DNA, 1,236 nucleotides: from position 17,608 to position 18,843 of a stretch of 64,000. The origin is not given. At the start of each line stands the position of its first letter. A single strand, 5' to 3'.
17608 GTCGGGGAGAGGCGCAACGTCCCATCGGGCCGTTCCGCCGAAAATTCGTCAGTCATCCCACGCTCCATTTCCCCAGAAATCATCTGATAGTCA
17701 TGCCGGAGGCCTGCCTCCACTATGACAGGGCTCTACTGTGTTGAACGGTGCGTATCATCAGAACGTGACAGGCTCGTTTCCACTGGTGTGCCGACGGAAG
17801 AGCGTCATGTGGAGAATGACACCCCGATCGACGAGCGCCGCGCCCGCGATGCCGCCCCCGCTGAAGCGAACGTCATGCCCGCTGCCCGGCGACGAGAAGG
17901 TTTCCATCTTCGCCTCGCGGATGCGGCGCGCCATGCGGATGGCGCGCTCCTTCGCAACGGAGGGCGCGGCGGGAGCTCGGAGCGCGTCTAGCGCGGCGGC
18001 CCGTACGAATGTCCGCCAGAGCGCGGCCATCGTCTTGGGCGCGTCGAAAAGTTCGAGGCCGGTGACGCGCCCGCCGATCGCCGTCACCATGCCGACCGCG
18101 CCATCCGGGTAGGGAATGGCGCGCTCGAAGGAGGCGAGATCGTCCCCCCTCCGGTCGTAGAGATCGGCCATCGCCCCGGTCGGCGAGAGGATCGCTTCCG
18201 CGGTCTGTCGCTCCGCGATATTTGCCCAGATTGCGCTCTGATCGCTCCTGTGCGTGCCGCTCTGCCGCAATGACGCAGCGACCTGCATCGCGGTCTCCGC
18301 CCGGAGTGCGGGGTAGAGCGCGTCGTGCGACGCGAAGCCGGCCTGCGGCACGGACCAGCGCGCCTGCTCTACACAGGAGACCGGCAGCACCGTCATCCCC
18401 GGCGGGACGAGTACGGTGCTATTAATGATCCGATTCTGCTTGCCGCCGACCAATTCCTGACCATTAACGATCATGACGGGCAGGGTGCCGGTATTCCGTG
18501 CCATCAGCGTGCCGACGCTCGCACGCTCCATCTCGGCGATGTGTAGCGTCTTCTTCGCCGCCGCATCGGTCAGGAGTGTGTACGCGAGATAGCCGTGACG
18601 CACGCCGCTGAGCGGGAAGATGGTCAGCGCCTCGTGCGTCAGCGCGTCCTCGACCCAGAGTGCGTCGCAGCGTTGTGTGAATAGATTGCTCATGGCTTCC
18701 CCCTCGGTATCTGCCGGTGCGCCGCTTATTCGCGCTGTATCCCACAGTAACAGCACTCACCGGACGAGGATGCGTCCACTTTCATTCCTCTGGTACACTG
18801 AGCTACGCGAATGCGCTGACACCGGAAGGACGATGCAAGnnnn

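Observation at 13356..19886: Candidate uncharacterised defence-type module: a WYL regulator divergent from a two-gene operon (311-aa unknown protein plus 1454-aa Fe-S nuclease / SF1 helicase fusion)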

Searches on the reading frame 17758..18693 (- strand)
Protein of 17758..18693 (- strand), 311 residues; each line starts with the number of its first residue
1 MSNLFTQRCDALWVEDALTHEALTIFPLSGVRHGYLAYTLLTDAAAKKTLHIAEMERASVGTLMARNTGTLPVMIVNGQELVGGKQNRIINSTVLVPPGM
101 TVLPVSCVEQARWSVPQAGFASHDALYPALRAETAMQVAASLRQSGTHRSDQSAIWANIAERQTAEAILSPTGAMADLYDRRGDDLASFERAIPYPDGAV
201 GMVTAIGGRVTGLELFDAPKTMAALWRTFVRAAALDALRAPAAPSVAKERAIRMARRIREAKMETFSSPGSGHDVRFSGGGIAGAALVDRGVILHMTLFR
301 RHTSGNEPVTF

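Call 6: search_protein_families(library=pfam, proteins=[window:17758-18693:-], max_evalue=0.01)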
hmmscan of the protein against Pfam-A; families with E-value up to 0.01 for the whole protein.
window:17758-18693:- (311 aa): 1 family
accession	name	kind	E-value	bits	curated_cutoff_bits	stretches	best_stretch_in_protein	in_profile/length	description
PF20208.3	ARPP-1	-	1.9e-75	254.4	27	1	14-299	4-297/297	ARG and Rhodanese-Phosphatase-superfamily-associated Protein domain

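Call 7: search_protein_families(library=padloc, proteins=[window:17758-18693:-], max_evalue=0.01)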
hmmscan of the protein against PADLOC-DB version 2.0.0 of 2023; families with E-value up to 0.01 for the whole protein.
window:17758-18693:- (311 aa): 0 families

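Call 8: search_protein_families(library=ncbifam, proteins=[window:17758-18693:-], max_evalue=0.01)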
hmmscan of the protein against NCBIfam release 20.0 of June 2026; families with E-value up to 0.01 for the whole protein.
window:17758-18693:- (311 aa): 0 families

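Call 24: find_homologous_proteins(query=window:17758-18693:-, max_evalue=0.00001)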
Query window:17758-18693:- (311 aa): 103 proteins with E <= 0.00001 among 8000 candidates.
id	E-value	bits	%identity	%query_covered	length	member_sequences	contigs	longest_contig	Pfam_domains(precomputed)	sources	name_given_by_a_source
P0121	2.8e-200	682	100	100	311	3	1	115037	PF20208.4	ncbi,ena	-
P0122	6.7e-163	559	84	98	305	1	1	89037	PF20208.4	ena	-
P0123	3.0e-162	557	83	98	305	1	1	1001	PF20208.4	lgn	-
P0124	4.2e-162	556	83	98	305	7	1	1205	PF20208.4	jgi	jgi:hypothetical protein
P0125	1.7e-161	554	83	97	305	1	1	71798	PF20208.4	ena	-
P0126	2.0e-160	551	83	97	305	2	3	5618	PF20208.4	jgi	jgi:hypothetical protein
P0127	2.6e-157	541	82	97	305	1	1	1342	PF20208.4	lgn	-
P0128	5.5e-157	540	80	98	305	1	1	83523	PF20208.4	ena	-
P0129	1.3e-155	535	81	98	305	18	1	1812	PF20208.4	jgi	jgi:hypothetical protein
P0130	3.6e-155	534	80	97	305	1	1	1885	PF20208.4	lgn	-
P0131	3.9e-154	530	80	98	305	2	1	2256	PF20208.4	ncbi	ncbi:MAG TPA: DUF6569 family protein [Thermomicrobiales bacterium]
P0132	4.5e-137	474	73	98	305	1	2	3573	PF20208.4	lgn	-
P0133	1.7e-118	413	64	97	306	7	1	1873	PF20208.4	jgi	-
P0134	1.9e-105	370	60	98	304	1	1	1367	PF20208.4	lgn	-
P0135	2.1e-96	341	52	97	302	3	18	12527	PF20208.4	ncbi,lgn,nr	ncbi:MAG: hypothetical protein M3Q29_24010 [Chloroflexota bacterium]|nr:hypothetical protein [Chloro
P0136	1.7e-91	325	50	96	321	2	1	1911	PF20208.4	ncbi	-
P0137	1.4e-84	302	47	97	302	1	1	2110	PF20208.4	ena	-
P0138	2.8e-84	301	48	97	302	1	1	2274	PF20208.4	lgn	-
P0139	1.6e-83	299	48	97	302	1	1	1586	PF20208.4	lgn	-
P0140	1.6e-81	292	48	96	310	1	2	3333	PF20208.4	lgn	-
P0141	2.8e-81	291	48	96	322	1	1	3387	PF20208.4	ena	-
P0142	1.5e-78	282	47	93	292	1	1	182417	PF20208.4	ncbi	-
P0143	2.6e-53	199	41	91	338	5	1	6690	PF20208.4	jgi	-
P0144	1.9e-52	197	41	90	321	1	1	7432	PF20208.4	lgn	-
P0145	6.9e-50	188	41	90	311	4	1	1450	PF20208.4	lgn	-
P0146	6.8e-49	185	39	89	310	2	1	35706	PF20208.4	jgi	jgi:hypothetical protein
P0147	3.3e-47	179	41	75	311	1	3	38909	PF20208.4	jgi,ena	-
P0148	6.1e-47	178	38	89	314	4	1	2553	PF20208.4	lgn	-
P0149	1.0e-46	178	38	91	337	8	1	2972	PF20208.4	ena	-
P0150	3.6e-46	176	38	89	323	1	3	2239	PF20208.4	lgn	-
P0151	5.1e-46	175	38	96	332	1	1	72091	PF20208.4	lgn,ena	-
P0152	1.4e-45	174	39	89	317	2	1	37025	PF20208.4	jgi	jgi:hypothetical protein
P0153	2.0e-45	174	38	90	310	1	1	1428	PF20208.4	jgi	jgi:hypothetical protein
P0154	3.5e-45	173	39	90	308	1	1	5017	PF20208.4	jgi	jgi:hypothetical protein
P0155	3.7e-45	173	35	91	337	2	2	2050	PF20208.4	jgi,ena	-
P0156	4.6e-45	172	38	89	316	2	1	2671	PF20208.4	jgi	jgi:hypothetical protein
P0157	6.1e-45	172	37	91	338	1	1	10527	PF20208.4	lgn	-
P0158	1.1e-44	171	39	90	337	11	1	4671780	PF20208.4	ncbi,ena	-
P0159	1.5e-44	171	37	93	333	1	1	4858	PF20208.4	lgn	-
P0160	1.8e-44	170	35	89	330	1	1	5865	PF20208.4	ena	-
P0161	5.8e-44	169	35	89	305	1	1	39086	PF20208.4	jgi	jgi:hypothetical protein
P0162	8.8e-44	168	36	89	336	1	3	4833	PF20208.4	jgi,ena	-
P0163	9.4e-44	168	39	84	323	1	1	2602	PF20208.4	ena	-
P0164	1.1e-43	168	34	92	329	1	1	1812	PF20208.4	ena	-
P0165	3.5e-43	166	35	92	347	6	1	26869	PF20208.4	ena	-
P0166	4.4e-43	166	36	96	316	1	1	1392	PF20208.4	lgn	-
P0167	2.1e-42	164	35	89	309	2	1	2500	PF20208.4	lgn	-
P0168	2.4e-42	163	36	93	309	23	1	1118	PF20208.4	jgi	-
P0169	2.7e-42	163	34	92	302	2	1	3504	PF20208.4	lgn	-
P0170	9.8e-42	161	33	99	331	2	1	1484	PF20208.4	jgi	-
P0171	1.1e-41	161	36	90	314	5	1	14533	PF20208.4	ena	-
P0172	1.4e-41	161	34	90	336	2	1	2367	PF20208.4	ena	-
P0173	2.8e-41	160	34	96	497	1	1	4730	PF22784.2,PF22741.2,PF22785.2,PF00782.26,PF20208.4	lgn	-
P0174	2.8e-41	160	35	93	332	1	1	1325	PF20208.4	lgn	-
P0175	1.7e-40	157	35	93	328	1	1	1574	PF20208.4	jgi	jgi:hypothetical protein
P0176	2.4e-40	157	34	91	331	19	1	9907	PF20208.4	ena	-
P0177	3.8e-40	156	36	91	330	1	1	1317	PF20208.4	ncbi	-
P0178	8.3e-40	155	35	93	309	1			PF20208.4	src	-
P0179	9.4e-40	155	34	92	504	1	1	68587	PF20208.4,PF08797.17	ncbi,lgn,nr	ncbi:MAG: HIRAN domain-containing protein [Verrucomicrobia bacterium]|nr:HIRAN domain-containing pro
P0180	9.5e-40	155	34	93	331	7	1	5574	PF20208.4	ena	-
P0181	1.1e-39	155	33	93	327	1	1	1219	PF20208.4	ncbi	-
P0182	1.2e-39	155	35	92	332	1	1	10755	PF20208.4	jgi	-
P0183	1.5e-39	154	33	98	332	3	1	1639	PF20208.4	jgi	-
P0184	2.0e-39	154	35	92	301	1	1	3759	PF20208.4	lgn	-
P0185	2.4e-39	154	33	91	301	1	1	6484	PF20208.4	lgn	-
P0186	2.7e-39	153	34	98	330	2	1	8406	PF20208.4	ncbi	ncbi:MAG: DUF6569 family protein [Pseudomonadota bacterium]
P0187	3.8e-39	153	33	92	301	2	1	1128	PF20208.4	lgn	-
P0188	5.6e-38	149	37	91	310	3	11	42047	PF20208.4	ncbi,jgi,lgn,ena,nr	ncbi:MAG: hypothetical protein A3I00_08835 [Betaproteobacteria bacterium RIFCSPLOWO2_02_FULL_64_12]|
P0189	8.5e-38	148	35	93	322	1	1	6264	PF20208.4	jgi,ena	-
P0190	8.6e-38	148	34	96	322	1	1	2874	PF20208.4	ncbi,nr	ncbi:MAG: hypothetical protein BWY76_02407 [bacterium ADurb.Bin429]|nr:MAG: hypothetical protein BWY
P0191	1.1e-37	148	36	77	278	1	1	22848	PF20208.4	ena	-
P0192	1.1e-37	148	40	73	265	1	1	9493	PF20208.4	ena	-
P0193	1.8e-37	147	33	93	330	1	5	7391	PF20208.4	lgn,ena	-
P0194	3.4e-37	146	36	89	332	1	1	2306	PF20208.4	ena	-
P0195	5.8e-37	146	32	98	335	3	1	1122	PF20208.4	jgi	-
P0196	6.2e-37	146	34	86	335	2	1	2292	PF20208.4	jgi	jgi:hypothetical protein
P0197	9.5e-37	145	39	73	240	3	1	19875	PF20208.4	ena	-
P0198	9.8e-37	145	34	91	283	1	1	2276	PF20208.4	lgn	-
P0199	3.5e-36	143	33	92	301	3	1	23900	PF20208.4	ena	-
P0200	1.4e-35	141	35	89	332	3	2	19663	PF20208.4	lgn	-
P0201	1.9e-35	141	35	89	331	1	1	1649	PF20208.4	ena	-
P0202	6.1e-35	139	35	90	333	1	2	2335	PF20208.4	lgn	-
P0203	2.2e-34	137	32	91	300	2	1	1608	PF20208.4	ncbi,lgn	-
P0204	2.6e-34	137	42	64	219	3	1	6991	PF20208.4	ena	-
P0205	3.6e-34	137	35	84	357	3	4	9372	PF20208.4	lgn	-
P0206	1.2e-33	135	32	95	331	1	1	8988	PF20208.4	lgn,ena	-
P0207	2.3e-33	134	33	94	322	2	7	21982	PF20208.4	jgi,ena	jgi:ARG/rhodanese/phosphatase superfamily protein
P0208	4.6e-33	133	37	73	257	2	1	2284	PF20208.4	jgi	jgi:hypothetical protein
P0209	1.1e-32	132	33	91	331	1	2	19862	PF20208.4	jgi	jgi:hypothetical protein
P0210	1.4e-32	131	31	89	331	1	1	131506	PF20208.4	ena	-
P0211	1.5e-32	131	37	72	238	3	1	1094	PF20208.4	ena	-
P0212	4.5e-32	130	34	89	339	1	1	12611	PF20208.4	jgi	jgi:hypothetical protein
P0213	5.3e-32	129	38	66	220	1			PF20208.4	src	-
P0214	4.5e-31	126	34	91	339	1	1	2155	PF20208.4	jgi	jgi:hypothetical protein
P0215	1.9e-26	111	30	92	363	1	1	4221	PF20208.4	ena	-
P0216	2.7e-26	111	40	57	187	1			PF20208.4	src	-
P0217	2.8e-26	111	32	89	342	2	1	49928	PF20208.4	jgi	-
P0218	4.4e-26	110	30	92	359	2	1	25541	PF20208.4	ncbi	-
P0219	4.0e-24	104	36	53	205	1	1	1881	PF20208.4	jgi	-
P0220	7.6e-24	103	32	92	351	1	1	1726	PF20208.4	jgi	jgi:hypothetical protein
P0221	3.1e-23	101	33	64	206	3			PF20208.4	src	-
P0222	2.7e-14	71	43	41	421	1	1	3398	PF20208.4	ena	-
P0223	5.0e-14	70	28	69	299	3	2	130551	PF20208.4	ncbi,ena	-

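Call 25: find_encoding_contigs(protein=P0135, flank=8000, max_places=3)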
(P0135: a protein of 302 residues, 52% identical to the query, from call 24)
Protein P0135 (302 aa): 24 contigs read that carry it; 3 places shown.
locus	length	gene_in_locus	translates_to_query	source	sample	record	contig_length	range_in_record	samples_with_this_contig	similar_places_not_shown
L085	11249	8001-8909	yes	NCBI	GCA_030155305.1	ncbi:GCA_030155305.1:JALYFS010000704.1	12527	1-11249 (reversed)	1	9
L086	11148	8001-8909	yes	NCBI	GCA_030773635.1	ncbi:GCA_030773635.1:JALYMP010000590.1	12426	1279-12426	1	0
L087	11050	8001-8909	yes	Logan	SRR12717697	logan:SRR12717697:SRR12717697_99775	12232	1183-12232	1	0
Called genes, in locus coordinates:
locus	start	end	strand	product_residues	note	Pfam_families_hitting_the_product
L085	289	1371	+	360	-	PF01408:GFO_IDH_MocA, PF22725:GFO_IDH_MocA_C3 (weak)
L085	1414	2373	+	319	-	PF08240:ADH_N, PF16912:Glu_dehyd_C (faint), PF00107:ADH_zinc_N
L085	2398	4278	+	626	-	PF00476:DNA_pol_A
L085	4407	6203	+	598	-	PF08378:NERD, PF04851:ResIII (faint), PF13191:AAA_16 (weak), PF01443:Viral_helicase1 (weak), PF13087:AAA_12 (weak), PF13538:UvrD_C_2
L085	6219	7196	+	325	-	PF08279:HTH_11 (weak), PF13280:WYL, PF25583:WCX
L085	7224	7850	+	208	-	PF13328:HD_4, PF01966:HD (weak)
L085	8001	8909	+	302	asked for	PF20208:ARPP-1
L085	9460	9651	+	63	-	PF00462:Glutaredoxin (weak)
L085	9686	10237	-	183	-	PF13302:Acetyltransf_3 (weak), PF00583:Acetyltransf_1, PF13673:Acetyltransf_10, PF13508:Acetyltransf_7, PF08445:FR47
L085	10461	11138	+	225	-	PF06182:ABC2_membrane_6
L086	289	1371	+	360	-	PF01408:GFO_IDH_MocA, PF22725:GFO_IDH_MocA_C3 (weak)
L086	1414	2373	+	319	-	PF08240:ADH_N, PF16912:Glu_dehyd_C (faint), PF00107:ADH_zinc_N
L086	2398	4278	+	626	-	PF00476:DNA_pol_A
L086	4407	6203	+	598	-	PF08378:NERD, PF04851:ResIII (faint), PF13191:AAA_16 (weak), PF01443:Viral_helicase1 (weak), PF13087:AAA_12 (weak), PF13538:UvrD_C_2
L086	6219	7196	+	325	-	PF08279:HTH_11 (weak), PF13280:WYL, PF25583:WCX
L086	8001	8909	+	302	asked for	PF20208:ARPP-1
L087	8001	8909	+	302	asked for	PF20208:ARPP-1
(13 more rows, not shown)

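Call 26: find_encoding_contigs(protein=P0142, flank=8000, max_places=2)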
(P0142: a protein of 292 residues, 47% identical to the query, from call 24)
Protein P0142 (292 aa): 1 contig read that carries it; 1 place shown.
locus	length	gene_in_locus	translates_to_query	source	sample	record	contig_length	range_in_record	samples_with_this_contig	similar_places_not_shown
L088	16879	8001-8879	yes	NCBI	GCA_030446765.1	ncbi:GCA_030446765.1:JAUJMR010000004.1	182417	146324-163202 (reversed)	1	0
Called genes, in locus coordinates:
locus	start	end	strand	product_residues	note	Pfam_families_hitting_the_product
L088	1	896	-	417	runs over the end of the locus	PF07690:MFS_1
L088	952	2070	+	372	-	PF01170:UPF0020, PF05175:MTS, PF08241:Methyltransf_11, PF13649:Methyltransf_25, PF13847:Methyltransf_31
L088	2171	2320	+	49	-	-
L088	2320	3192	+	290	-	PF01636:APH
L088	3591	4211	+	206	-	PF03747:ADP_ribosyl_GH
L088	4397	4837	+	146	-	PF03747:ADP_ribosyl_GH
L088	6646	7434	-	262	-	PF19368:WHD_AraR (weak), PF21906:WHD_NrtR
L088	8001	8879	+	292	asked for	PF20208:ARPP-1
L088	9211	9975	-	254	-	PF00149:Metallophos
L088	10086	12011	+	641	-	-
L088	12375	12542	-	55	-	-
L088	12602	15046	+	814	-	PF04055:Radical_SAM, PF19288:CofH_C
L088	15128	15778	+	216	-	PF02632:BioY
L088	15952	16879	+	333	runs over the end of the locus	PF16881:LIAS_N, PF04055:Radical_SAM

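Call 27: find_encoding_contigs(protein=P0158, flank=8000, max_places=2)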
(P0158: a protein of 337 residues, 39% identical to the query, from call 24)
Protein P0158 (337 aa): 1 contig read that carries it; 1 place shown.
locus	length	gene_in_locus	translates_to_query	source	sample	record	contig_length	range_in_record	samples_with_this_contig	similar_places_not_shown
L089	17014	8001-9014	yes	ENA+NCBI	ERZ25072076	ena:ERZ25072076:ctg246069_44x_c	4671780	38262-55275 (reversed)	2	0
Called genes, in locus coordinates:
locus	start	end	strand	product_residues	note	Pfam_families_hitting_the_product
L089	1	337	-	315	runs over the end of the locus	PF00850:Hist_deacetyl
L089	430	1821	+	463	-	PF03055:RPE65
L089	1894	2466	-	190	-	PF05685:Uma2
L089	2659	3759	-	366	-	PF00528:BPD_transp_1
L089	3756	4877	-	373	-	PF00528:BPD_transp_1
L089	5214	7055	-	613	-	PF00496:SBP_bac_5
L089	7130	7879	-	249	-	PF13411:MerR_1 (weak)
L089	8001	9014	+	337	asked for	PF20208:ARPP-1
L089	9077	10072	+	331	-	PF17396:DUF1611_N, PF07755:DUF1611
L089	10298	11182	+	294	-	PF13378:MR_MLE_C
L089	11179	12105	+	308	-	PF01063:Aminotran_4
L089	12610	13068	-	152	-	PF03473:MOSC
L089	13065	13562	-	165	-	PF04970:LRAT (faint)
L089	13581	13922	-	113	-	PF13442:Cytochrome_CBB3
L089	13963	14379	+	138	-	PF01022:HTH_5, PF12840:HTH_20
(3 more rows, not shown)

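Call 33: find_related_loci(query=A2, collection=metagenome_contigs, flank=7000)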
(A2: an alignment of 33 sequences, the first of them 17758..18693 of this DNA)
Query A2 (311 aa) in metagenome_contigs; peptide patterns used: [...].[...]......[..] (x = any residue, [..] = any of these).
600 stretches matched a pattern (row limit reached: there are more); 579 encode a relative of the query (tblastn E <= 1e-3); the best 80 are kept; 80 distinct loci.
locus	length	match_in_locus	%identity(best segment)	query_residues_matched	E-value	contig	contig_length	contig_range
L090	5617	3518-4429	64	1-303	1e-126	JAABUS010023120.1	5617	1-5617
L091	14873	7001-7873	43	11-300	3e-59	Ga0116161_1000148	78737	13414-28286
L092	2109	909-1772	39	16-299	1e-57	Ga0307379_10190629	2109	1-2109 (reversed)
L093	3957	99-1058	39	2-307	1e-54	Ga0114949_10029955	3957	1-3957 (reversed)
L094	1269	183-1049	38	19-302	2e-57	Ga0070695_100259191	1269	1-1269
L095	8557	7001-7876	39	12-299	5e-54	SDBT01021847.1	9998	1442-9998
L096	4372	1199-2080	36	10-299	5e-54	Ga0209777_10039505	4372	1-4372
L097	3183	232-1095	39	23-305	8e-54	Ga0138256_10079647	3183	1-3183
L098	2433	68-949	38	12-299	7e-54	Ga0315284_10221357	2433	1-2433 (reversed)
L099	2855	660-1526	39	19-302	5e-53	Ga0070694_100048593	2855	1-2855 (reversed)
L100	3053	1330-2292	35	6-307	3e-53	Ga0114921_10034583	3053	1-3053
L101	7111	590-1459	40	20-300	1e-52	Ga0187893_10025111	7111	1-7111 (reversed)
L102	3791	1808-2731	36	7-307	1e-52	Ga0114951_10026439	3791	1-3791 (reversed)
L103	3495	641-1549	36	11-302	2e-52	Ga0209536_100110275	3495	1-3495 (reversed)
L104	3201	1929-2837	37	3-301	5e-52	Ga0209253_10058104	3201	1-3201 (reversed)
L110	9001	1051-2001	35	1-311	2e-51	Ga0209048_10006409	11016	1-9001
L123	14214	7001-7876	39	12-299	1e-49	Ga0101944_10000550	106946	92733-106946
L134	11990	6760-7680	34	1-301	3e-49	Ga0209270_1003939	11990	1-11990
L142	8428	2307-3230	36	3-306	9e-49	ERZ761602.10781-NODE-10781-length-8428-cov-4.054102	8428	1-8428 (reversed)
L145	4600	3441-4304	38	10-288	6e-49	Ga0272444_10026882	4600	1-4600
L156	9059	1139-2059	31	1-301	3e-48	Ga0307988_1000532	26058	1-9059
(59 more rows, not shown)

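Call 37: search_protein_families(library=pfam, alignment_id=A3, max_evalue=0.001)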
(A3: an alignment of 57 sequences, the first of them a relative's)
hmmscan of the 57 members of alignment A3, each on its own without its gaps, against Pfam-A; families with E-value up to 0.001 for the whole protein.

A. member 1, L090:2288-3403:- (371 aa): 2 families
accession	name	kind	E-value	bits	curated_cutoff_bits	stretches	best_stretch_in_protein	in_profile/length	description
PF25583.1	WCX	-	7.7e-11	42.6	23.9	1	289-363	4-75/76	WCX domain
PF13280.12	WYL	-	2.9e-07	30.8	21.8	1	199-259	2-65/70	WYL domain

B. families by the number of members that match (of 57 scanned): 71 families (the first 25 are shown)
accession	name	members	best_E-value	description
PF25583.1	WCX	12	9.8e-22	WCX domain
PF13280.12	WYL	12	2.7e-21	WYL domain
PF08279.18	HTH_11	10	4.6e-11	HTH domain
PF12840.13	HTH_20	3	0.00015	Helix-turn-helix domain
PF02732.21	ERCC4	2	1.1e-13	ERCC4 domain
PF19187.6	HTH_PafC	2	3.4e-07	PafC helix-turn-helix domain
PF25212.1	HVO_A0114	2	5.7e-05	HVO_A0114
PF03063.25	Prismane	1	3.4e-181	Prismane/CO dehydrogenase family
PF03747.19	ADP_ribosyl_GH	1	3e-78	ADP-ribosylglycohydrolase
PF07755.17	DUF1611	1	4.9e-68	Domain of unknown function (DUF1611_C) P-loop domain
PF00158.32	Sigma54_activat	1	2.4e-65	Sigma-54 interaction domain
PF00502.25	Phycobilisome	1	1.1e-64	Phycobilisome protein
PF01594.21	AI-2E_transport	1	1.3e-54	AI-2E family transporter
PF00696.33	AA_kinase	1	2.8e-44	Amino acid kinase family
PF00145.23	DNA_methylase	1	1.3e-42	C-5 cytosine-specific DNA methylase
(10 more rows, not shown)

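Call 39: search_solved_structures(query=A2, max_evalue=1)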
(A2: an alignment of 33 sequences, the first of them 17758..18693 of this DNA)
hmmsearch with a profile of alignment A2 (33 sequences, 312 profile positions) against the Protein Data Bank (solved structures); distinct sequences matched with E-value up to 1: 0.

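Call 76: search_protein_families(library=pfam, proteins=[L142:3489-6620:+, L123:7990-10941:-, L134:8139-9803:-, L110:2662-4257:+, L156:2221-3603:+, L091:5615-6940:+, L091:8111-9445:+, L099:1480-2703:-, L095:5455-6648:-, L145:2153-3322:-], max_evalue=0.0001)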
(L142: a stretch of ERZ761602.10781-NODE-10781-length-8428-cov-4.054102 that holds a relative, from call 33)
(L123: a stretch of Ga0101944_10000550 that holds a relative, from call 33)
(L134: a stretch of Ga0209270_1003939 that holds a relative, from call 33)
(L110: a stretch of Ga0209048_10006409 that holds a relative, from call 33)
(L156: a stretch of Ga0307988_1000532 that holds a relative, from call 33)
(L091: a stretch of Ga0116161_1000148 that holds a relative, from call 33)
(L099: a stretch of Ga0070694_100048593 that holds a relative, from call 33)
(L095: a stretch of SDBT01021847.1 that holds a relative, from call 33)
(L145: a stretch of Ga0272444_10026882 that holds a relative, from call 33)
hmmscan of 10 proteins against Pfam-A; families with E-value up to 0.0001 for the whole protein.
L142:3489-6620:+ (1043 aa): 4 families
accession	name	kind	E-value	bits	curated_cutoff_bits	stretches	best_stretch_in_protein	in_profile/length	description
PF00176.29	SNF2-rel_dom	-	2.8e-23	82.9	24.9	1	119-427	16-252/290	SNF2-related domain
PF00271.37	Helicase_C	-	1.1e-19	71.1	23.5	1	527-634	7-110/110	Helicase conserved C-terminal domain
PF04851.21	ResIII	-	1.9e-07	31.6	22.5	1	116-285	19-163/164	Type III restriction enzyme, res subunit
PF00270.35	DEAD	-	4.3e-05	23.7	26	0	244-286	117-163/167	DEAD/DEAH box helicase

L123:7990-10941:- (983 aa): 0 families

L134:8139-9803:- (554 aa): 1 family
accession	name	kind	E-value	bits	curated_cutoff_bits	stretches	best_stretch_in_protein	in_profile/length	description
PF03063.25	Prismane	-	3.4e-181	603.8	27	1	7-547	1-512/513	Prismane/CO dehydrogenase family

L110:2662-4257:+ (531 aa): 1 family
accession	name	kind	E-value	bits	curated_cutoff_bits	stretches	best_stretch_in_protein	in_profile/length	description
PF00145.23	DNA_methylase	-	1.3e-42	146.9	22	2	251-517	141-319/324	C-5 cytosine-specific DNA methylase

L156:2221-3603:+ (460 aa): 1 family
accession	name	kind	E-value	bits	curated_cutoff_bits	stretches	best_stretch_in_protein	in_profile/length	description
PF12706.13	Lactamase_B_2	-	5.1e-08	33.2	27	1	101-204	30-147/200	Beta-lactamase superfamily domain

L091:5615-6940:+ (441 aa): 3 families
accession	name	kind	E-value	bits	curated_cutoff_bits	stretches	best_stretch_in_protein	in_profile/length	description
PF00092.34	VWA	-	1.6e-14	55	23.8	1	56-213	2-155/174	von Willebrand factor type A domain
PF13519.12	VWA_2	-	2.1e-11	44.8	27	1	57-164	2-106/107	von Willebrand factor type A domain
PF13768.12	VWA_3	-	2.1e-05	25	27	1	55-217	2-154/155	von Willebrand factor type A domain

L091:8111-9445:+ (444 aa): 2 families
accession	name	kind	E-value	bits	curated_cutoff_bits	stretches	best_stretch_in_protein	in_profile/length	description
PF01035.26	DNA_binding_1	-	1.8e-31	108.2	27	1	356-435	2-81/81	6-O-methylguanine DNA methyltransferase, DNA binding domain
PF02870.21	Methyltransf_1N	-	9.1e-07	29.8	21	1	272-349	1-70/71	6-O-methylguanine DNA methyltransferase, ribonuclease-like domain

L099:1480-2703:- (407 aa): 9 families
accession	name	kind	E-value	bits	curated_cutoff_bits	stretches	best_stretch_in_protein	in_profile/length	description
PF05175.20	MTS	-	6.6e-17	62.1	23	1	225-314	31-120/170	Methyltransferase small domain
PF17827.6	PrmC_N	-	1.7e-07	32.1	23.4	1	128-186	12-69/71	PrmC N-terminal domain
PF13649.12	Methyltransf_25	-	6.1e-07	30.5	27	1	229-299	1-70/97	Methyltransferase domain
PF06325.19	PrmA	-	2.7e-06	27.6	22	1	224-300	160-233/296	Ribosomal protein L11 methyltransferase (PrmA)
PF09445.16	Methyltransf_15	-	1.8e-05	24.8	22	1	227-302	2-80/165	RNA cap guanine-N2 methyltransferase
PF08242.18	Methyltransf_12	-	1.9e-05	25.7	30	1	230-300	1-72/98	Methyltransferase domain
PF03602.21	Cons_hypoth95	-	2e-05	24.8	24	1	227-310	43-130/182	Conserved hypothetical protein 95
PF01170.24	UPF0020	-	3e-05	24.3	22.3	0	234-305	37-133/197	RMKL-like, methyltransferase domain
PF13847.12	Methyltransf_31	-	8.3e-05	22.7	27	0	228-315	6-82/145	Methyltransferase domain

L095:5455-6648:- (397 aa): 0 families

L145:2153-3322:- (389 aa): 0 families
